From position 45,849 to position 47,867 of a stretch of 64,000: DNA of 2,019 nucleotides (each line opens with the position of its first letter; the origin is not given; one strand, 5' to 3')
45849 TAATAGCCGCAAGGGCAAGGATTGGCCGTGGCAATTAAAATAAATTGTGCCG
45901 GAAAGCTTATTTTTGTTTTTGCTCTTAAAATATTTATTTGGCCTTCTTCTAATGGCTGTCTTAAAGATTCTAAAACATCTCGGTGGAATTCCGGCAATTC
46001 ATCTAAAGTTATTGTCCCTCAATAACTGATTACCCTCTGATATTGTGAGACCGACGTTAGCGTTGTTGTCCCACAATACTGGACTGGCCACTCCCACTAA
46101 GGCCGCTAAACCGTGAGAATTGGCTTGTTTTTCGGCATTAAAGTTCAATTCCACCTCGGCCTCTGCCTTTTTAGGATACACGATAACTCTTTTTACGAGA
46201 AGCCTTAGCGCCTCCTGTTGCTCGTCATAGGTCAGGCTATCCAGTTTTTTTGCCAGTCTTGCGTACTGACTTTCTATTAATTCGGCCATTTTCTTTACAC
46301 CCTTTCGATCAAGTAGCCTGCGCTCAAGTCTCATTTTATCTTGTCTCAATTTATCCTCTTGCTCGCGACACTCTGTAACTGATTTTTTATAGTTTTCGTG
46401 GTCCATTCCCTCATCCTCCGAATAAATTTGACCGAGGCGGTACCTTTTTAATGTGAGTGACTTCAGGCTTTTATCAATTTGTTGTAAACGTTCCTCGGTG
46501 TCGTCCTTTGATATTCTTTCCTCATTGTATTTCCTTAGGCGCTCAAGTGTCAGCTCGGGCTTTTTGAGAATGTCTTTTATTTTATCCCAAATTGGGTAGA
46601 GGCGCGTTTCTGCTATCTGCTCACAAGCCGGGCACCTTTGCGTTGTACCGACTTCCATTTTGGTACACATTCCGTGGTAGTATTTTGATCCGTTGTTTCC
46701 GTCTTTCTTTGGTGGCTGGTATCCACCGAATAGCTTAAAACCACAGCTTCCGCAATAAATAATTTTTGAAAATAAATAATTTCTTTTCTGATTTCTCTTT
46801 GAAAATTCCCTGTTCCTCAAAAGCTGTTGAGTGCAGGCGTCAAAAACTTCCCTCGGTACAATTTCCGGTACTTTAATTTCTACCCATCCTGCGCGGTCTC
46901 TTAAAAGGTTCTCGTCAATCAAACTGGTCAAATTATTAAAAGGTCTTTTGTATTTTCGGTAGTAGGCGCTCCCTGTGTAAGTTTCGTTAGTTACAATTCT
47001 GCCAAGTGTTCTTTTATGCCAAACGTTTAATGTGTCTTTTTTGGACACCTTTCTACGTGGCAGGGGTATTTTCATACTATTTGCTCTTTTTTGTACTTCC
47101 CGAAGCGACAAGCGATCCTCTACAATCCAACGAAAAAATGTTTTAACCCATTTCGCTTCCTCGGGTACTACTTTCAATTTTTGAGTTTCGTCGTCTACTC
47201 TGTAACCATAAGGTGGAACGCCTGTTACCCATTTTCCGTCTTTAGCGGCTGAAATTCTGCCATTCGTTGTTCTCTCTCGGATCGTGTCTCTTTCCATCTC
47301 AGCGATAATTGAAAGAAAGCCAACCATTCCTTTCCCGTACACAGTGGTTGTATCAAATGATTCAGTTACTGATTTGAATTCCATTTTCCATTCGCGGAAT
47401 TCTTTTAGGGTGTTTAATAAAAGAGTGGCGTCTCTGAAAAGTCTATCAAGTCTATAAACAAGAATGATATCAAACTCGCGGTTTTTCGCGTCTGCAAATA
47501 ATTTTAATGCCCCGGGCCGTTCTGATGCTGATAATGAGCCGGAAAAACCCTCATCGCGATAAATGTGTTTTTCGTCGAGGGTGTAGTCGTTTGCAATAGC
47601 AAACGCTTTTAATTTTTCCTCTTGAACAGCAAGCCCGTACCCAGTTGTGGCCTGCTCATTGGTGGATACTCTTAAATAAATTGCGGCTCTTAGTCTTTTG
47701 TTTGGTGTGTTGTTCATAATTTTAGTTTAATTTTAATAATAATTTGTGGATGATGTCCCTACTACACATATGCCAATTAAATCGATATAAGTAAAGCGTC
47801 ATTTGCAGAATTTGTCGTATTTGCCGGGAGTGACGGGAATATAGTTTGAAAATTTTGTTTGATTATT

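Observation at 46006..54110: ~8.1 kb serine-integrase element inserted in comM with reconstructable attB/attP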

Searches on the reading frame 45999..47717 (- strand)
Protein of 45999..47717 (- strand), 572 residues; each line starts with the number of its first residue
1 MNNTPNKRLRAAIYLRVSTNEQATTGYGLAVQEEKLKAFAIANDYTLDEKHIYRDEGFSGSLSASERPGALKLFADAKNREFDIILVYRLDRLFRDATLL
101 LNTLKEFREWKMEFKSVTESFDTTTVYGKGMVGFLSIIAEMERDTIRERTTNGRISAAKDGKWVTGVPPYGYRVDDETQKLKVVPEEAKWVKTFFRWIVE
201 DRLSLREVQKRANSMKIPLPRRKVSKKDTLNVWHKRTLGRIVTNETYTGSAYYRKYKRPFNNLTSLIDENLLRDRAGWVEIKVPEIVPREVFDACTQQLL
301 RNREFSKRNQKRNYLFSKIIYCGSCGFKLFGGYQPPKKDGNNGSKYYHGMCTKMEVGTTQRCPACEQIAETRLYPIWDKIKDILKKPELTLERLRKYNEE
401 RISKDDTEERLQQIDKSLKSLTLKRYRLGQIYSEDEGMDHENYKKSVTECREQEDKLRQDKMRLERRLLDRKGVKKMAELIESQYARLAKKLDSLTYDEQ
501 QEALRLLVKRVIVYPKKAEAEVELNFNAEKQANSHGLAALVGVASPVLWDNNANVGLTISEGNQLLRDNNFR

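Call 5: search_protein_families(library=pfam, proteins=[window:45999-47717:-], max_evalue=0.01)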
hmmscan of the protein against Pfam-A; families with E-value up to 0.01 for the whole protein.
window:45999-47717:- (572 aa): 3 families
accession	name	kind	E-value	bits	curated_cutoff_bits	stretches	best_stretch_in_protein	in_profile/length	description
PF00239.26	Resolvase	-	1.3e-33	116.6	23.3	1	11-163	1-145/145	Resolvase, N terminal domain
PF07508.19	Recombinase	-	1.2e-13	51.6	21.1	1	185-301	1-101/102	Recombinase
PF13408.12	Zn_ribbon_recom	-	0.0014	19.4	25.3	1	315-375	1-51/58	Recombinase zinc beta ribbon domain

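Call 8: search_protein_families(library=phrogs, proteins=[window:45999-47717:-], max_evalue=0.001)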
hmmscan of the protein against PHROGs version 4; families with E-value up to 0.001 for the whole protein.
window:45999-47717:- (572 aa): 3 families
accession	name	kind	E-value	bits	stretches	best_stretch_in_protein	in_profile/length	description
phrog_95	-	integration and excision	6e-104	349.9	1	3-528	82-575/651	integrase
phrog_125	-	DNA, RNA and nucleotide metabolism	2.9e-38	132.8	1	4-299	15-248/254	DNA invertase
phrog_6620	-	integration and excision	5.8e-05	23.7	1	5-113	52-151/201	transposase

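Call 9: find_homologous_proteins(query=window:45999-47717:-)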
Query window:45999-47717:- (572 aa): 522 proteins with E <= 0.001 among 8000 candidates; the best 120 are listed.
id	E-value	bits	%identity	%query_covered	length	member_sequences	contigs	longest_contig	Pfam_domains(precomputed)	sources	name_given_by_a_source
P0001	0.0e+0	1292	100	100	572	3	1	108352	PF07508.20,PF00239.27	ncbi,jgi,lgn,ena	ncbi:MAG: recombinase family protein [Candidatus Paceibacterota bacterium]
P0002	0.0e+0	1062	81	100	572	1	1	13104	PF07508.20,PF00239.27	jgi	jgi:site-specific DNA recombinase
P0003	5.8e-243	826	63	99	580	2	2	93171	PF07508.20,PF00239.27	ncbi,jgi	ncbi:MAG: recombinase family protein [Patescibacteria group bacterium]|jgi:site-specific DNA recombi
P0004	4.5e-241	819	64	98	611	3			PF07508.20,PF00239.27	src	-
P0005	2.1e-240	817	64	98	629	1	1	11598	PF07508.20,PF00239.27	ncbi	-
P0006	3.3e-235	800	62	100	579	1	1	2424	PF07508.20,PF00239.27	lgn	-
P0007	1.1e-234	798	62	100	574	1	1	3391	PF07508.20,PF00239.27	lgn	-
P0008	4.8e-234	796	63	95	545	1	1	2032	PF07508.20,PF00239.27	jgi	jgi:site-specific DNA recombinase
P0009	6.4e-230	783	62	97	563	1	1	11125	PF07508.20,PF00239.27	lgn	-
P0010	1.3e-228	778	60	99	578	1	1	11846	PF07508.20,PF00239.27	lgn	-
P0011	1.8e-227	774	61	99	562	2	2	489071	PF07508.20,PF00239.27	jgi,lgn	jgi:site-specific DNA recombinase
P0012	3.3e-227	774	62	94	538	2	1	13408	PF07508.20,PF00239.27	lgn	-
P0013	1.3e-226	772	60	99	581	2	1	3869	PF07508.20,PF00239.27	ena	-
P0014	7.1e-224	763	61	96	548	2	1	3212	PF07508.20,PF00239.27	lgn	-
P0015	1.9e-221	755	60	98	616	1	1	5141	PF07508.20,PF00239.27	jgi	jgi:site-specific DNA recombinase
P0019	1.0e-202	693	55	98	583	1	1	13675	PF07508.20,PF00239.27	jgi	jgi:site-specific DNA recombinase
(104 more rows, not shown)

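Call 11: find_encoding_contigs(protein=P0002, flank=10000, max_places=3)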
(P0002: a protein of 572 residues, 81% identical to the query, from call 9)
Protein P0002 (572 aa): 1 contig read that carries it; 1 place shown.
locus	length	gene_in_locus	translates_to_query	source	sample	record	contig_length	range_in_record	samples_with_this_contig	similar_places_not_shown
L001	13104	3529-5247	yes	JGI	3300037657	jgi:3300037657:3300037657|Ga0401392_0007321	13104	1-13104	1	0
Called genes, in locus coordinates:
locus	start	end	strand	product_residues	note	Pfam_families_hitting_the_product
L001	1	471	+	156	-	?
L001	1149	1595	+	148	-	PF09851:SHOCT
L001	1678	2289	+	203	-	-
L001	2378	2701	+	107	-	PF18903:DUF5659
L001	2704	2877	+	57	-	-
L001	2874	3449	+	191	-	-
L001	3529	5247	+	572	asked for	PF00239:Resolvase, PF07508:Recombinase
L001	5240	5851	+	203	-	PF01078:Mg_chelatase, PF13335:Mg_chelatase_C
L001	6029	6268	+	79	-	PF17253:DUF5320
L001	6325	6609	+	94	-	PF02001:DUF134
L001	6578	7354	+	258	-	PF02535:Zip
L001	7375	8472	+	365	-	-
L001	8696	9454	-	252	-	PF00480:ROK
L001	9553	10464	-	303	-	PF00483:NTP_transferase, PF12804:NTP_transf_3 (weak)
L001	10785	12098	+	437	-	PF01547:SBP_bac_1, PF13416:SBP_bac_8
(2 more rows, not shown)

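Call 12: find_encoding_contigs(protein=P0003, flank=10000, max_places=3)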
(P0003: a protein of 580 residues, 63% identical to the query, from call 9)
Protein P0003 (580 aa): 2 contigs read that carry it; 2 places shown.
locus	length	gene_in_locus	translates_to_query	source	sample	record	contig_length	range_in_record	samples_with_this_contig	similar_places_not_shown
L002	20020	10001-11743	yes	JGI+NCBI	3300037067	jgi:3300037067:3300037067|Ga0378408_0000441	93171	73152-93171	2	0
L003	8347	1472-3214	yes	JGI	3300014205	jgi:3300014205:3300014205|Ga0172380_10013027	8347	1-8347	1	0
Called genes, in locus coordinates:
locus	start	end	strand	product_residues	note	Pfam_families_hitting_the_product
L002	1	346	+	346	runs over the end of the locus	PF13541:ChlI, PF01078:Mg_chelatase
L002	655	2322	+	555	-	PF02086:MethyltransfD12 (faint), PF01555:N6_N4_Mtase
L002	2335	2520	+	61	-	-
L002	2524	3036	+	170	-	-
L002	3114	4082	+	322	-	PF01972:SDH_protease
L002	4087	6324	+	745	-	PF00270:DEAD, PF04851:ResIII, PF18766:SWI2_SNF2 (weak), PF27151:YagJ (faint)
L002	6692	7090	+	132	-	-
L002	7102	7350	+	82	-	PF13248:Zn_ribbon_3 (weak)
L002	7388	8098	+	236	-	-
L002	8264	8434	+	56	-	-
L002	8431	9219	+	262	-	PF13730:HTH_36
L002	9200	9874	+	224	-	PF03969:AFG1_ATPase (faint), PF01695:IstB_IS21, PF00308:Bac_DnaA (weak)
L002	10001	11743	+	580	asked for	PF00239:Resolvase, PF07508:Recombinase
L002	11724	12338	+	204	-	PF01078:Mg_chelatase, PF13335:Mg_chelatase_C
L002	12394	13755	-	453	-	PF23446:LysM1_NFP_LYK (faint), PF01476:LysM, PF23473:LysM3_LYK4_5 (weak), PF01476:LysM (weak), PF01551:Peptidase_M23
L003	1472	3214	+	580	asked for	PF00239:Resolvase, PF07508:Recombinase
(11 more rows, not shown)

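Call 13: find_encoding_contigs(protein=P0011, flank=10000, max_places=3)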
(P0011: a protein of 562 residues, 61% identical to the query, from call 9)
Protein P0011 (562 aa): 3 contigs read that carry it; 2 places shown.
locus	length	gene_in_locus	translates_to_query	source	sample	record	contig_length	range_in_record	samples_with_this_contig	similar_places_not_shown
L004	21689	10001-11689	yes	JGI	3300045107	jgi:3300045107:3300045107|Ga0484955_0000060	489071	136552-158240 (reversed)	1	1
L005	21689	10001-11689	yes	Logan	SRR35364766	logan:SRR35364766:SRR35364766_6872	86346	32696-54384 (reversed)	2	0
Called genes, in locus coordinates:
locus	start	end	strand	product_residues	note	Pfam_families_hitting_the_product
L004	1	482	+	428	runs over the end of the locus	-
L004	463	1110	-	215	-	PF18765:Polbeta (weak)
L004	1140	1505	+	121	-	PF01258:zf-dskA_traR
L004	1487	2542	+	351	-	PF05362:Lon_C (weak), PF13541:ChlI, PF01078:Mg_chelatase, PF00004:AAA (faint)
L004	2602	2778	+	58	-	-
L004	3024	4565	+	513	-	PF01726:LexA_DNA_bind, PF00717:Peptidase_S24, PF02086:MethyltransfD12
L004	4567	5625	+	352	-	PF02086:MethyltransfD12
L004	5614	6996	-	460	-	-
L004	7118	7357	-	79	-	-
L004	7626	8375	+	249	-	-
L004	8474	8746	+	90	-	PF18903:DUF5659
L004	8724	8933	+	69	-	-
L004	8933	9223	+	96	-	-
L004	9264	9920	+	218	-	PF13730:HTH_36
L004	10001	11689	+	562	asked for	PF00239:Resolvase, PF07508:Recombinase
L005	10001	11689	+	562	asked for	PF00239:Resolvase, PF07508:Recombinase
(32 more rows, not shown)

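Call 23: find_related_loci(query=A1, collection=genome_contigs, flank=10000)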
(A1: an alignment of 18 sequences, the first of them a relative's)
Query A1 (572 aa) in genome_contigs; peptide patterns used: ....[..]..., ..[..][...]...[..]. (x = any residue, [..] = any of these).
94 stretches matched a pattern; 11 encode a relative of the query (tblastn E <= 1e-3); 11 distinct loci.
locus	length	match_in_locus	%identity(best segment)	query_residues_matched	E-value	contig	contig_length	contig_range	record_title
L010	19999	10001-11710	63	7-572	0e+0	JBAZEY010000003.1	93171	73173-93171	MAG: Patescibacteria group bacterium isolate SO_2017_LW3_137 NODE_441_length_93171_cov_6.355434_LW162_2017, whole genome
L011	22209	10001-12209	61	1-562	0e+0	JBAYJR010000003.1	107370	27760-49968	MAG: Candidatus Buchananbacteria bacterium isolate SO_2016_GW1_60 scaffold00420_OW334_2016, whole genome shotgun sequenc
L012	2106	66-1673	46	1-530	2e-178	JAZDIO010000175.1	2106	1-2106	MAG: Candidatus Firestonebacteria bacterium isolate MEGAHIT-group-0.405 k141_725275, whole genome shotgun sequence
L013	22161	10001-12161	46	2-569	2e-160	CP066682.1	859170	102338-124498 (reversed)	MAG: Candidatus Kaiserbacteria bacterium isolate NC_groundwater_79_Ag_B-0.1um_58_26 chromosome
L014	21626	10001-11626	46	4-541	8e-158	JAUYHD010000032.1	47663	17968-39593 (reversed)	MAG: bacterium isolate C24_maxbin.066 C24_k141_660202, whole genome shotgun sequence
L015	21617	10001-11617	42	6-542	8e-139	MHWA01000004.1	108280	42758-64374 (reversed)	MAG: Candidatus Zambryskibacteria bacterium RIFCSPLOWO2_01_FULL_35_19 rifcsplowo2_01_scaffold_1452, whole genome shotgun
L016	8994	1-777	46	269-526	2e-70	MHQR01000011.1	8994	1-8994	MAG: Candidatus Sungbacteria bacterium RIFCSPLOWO2_01_FULL_54_21 rifcsplowo2_01_scaffold_20792, whole genome shotgun seq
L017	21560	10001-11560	42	7-526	7e-132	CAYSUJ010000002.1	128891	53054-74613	MAG TPA_asm: uncultured Candidatus Saccharibacteria bacterium isolate SRP173033_co1_92 genome assembly, contig: NODE_165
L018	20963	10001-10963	25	53-358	2e-15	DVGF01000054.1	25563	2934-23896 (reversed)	MAG TPA_asm: Candidatus Ventrenecus stercoripullorum isolate CHK197-17881 CHK197__C260091_L25563_ERR3414592, whole genom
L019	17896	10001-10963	25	53-358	2e-15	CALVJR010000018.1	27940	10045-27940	MAG: uncultured Bacilli bacterium isolate BRZ_BH__bin66 genome assembly, contig: BRZ_BH__NODE_1611_length_27940_cov_13.6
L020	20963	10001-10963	24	53-358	2e-14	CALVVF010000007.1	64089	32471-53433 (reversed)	MAG: uncultured Bacilli bacterium isolate BRZ_QR__bin83 genome assembly, contig: BRZ_QR__NODE_295_length_64089_cov_8.087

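Call 24: find_related_loci(query=A1, collection=viral_contigs, flank=10000)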
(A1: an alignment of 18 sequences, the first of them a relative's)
Query A1 (572 aa) in viral_contigs; peptide patterns used: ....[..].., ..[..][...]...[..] (x = any residue, [..] = any of these).
98 stretches matched a pattern; 1 encode a relative of the query (tblastn E <= 1e-3); 1 distinct loci.
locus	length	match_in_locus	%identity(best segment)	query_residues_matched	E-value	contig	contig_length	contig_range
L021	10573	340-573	31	286-373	5e-7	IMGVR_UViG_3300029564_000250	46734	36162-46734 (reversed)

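Call 25: find_related_loci(query=A1, collection=metagenome_contigs, flank=10000)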
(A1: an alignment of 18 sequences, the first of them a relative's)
Query A1 (572 aa) in metagenome_contigs; peptide patterns used: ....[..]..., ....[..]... (x = any residue, [..] = any of these).
234 stretches matched a pattern; 42 encode a relative of the query (tblastn E <= 1e-3); 42 distinct loci.
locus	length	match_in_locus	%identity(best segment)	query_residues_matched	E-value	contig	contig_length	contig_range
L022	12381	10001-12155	65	1-561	0e+0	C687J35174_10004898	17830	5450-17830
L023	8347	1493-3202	63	7-572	0e+0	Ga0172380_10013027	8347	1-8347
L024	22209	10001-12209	61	1-562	0e+0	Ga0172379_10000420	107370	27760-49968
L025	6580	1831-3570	60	3-572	0e+0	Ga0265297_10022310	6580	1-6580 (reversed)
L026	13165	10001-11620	60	7-569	0e+0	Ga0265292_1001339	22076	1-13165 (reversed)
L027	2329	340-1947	47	1-530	0e+0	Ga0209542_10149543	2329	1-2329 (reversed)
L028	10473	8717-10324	47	1-530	2e-166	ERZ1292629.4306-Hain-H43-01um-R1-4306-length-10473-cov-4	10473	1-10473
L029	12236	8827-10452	47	1-542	3e-165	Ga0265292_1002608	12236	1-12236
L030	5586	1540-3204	47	1-550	2e-166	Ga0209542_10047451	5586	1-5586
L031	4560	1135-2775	47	9-550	1e-167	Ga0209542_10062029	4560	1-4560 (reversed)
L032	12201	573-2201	47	1-542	9e-163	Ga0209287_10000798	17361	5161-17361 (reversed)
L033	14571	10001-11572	47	4-526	8e-161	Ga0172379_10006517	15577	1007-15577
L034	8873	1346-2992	46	4-548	9e-161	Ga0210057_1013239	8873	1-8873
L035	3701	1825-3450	48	3-539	8e-167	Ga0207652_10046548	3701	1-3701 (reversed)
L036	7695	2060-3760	46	7-569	1e-158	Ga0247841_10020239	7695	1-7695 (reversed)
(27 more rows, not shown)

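Call 40: find_encoding_contigs(protein=P0005, flank=10000, max_places=2)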
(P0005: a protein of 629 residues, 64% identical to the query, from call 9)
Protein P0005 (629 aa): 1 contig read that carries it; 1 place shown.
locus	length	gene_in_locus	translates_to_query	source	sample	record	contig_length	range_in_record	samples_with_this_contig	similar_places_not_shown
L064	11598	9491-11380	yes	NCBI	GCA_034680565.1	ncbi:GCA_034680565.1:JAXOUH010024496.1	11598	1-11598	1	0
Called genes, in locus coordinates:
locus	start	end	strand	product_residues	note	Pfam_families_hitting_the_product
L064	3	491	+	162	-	?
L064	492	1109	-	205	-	PF01078:Mg_chelatase, PF13335:Mg_chelatase_C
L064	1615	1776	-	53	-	PF14168:YjzC (weak)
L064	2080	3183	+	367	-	PF13443:HTH_26, PF02086:MethyltransfD12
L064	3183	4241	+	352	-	PF02086:MethyltransfD12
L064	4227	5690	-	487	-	-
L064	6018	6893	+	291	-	PF00565:SNase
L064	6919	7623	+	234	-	-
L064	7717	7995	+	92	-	-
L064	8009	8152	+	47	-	-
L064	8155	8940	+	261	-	-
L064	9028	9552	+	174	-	PF00239:Resolvase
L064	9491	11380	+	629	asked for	PF00239:Resolvase, PF07508:Recombinase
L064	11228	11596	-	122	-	?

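Call 41: find_encoding_contigs(protein=P0019, flank=10000, max_places=2)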
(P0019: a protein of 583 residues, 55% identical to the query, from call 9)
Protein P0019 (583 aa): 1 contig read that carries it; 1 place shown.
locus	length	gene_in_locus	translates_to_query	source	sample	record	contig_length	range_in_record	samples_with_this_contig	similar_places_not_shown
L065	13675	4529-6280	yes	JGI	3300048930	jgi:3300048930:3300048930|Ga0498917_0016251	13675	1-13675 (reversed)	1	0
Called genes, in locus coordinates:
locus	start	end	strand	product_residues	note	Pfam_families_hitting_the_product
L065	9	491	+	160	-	PF02086:MethyltransfD12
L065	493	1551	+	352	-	PF02086:MethyltransfD12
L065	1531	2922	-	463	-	-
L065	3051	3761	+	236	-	-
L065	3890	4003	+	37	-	-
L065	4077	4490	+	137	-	PF13730:HTH_36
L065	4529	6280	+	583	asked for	PF00239:Resolvase, PF07508:Recombinase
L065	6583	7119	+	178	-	-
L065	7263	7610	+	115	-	PF13560:HTH_31 (weak)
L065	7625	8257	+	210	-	PF06114:Peptidase_M78 (weak)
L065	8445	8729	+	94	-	-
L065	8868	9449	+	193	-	PF01078:Mg_chelatase, PF13335:Mg_chelatase_C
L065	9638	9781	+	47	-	-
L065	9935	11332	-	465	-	-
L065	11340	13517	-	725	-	PF01138:RNase_PH, PF03725:RNase_PH_C (faint), PF22675:KH-I_KHDC4-BBP (faint), PF01138:RNase_PH, PF00013:KH_1, PF00575:S1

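Call 45: search_protein_families(library=ncbifam, proteins=[window:45999-47717:-], max_evalue=0.01)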
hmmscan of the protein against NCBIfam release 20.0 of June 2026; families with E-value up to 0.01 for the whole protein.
window:45999-47717:- (572 aa): 5 families
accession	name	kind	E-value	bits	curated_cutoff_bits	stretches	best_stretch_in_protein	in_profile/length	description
NF047343.1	SCCmet_CcrB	equivalog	8.2e-33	113.9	900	1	7-472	5-452/542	cassette chromosome recombinase CcrB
NF047347.1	SCCmet_CcrC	equivalog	6.3e-31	107.5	900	1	10-521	4-489/558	cassette chromosome recombinase CcrC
NF041201.1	recomb_XisF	equivalog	1.6e-30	106.5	375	1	14-422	4-390/465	fdxN element excision recombinase XisF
NF047344.1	SCCmet_CcrA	equivalog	2.7e-19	69.6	700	1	11-202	4-185/442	cassette chromosome recombinase CcrA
NF033518.0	transpos_IS607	equivalog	1.9e-06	27.5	110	1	6-102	52-139/187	IS607 family transposase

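Call 73: search_dna_similar(query=window:45999-47717:-, collection=phages, mode=protein, max_rows=8)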
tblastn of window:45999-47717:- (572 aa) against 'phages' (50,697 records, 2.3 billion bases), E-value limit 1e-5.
Records with a match: 1486; places in all: 1575; records where one place covers at least 80% of the query: 151.
Best place of each record, by identity: <60% 1486.
By first word of the organism name: Mycobacterium 467; Streptococcus 156; Streptomyces 101; Ralstonia 98; Staphylococcus 96; Bacteriophage 79; Escherichia 55; Arthrobacter 53; Bacillus 49; Rhodococcus 45; and 77 more.
By host as written in the record: Mycobacterium smegmatis mc2 155 327; - 150; Ralstonia solanacearum 69; Mycobacterium smegmatis mc#155 62; Rhodococcus erythropolis RIA 643 37; Staphylococcus aureus 34; Arthrobacter globiformis B-2979 34; Mycobacterium smegmatis mc2155 33; and 368 more.
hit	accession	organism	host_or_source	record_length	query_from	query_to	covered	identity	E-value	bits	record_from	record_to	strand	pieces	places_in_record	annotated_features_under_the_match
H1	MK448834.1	Streptococcus phage Javan91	Streptococcus canis ERR438806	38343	10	526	90%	28.9%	6e-36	149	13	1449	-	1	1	DNA invertase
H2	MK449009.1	Streptococcus phage Javan88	Streptococcus canis ERR438797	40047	10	526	90%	28.9%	6e-36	149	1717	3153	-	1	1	DNA invertase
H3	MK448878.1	Streptococcus phage Javan224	Streptococcus gallolyticus DD02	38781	1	513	90%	29.0%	3e-34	144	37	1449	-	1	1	DNA invertase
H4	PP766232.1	Streptococcus phage phiGBSVK-E1_GBSInt11.1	Streptococcus agalactiae JN_AR_GBS376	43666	10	513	88%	29.3%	3e-36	151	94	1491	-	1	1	integrase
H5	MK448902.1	Streptococcus phage Javan308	Streptococcus mitis B6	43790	8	526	91%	28.5%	6e-39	159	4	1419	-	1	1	putative integrase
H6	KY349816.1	Streptococcus phage Str01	Streptococcus pyogenes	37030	6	523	91%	28.4%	2e-38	157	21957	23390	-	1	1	integrase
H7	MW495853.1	Streptococcus phage A1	Streptococcus pyogenes ATCC 12202-B1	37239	6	523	91%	28.4%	2e-38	157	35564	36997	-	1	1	hypothetical protein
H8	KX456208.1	Lactococcus phage 50901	Lactococcus lactis SMQ-86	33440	10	513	88%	29.2%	5e-30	131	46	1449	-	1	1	putative integrase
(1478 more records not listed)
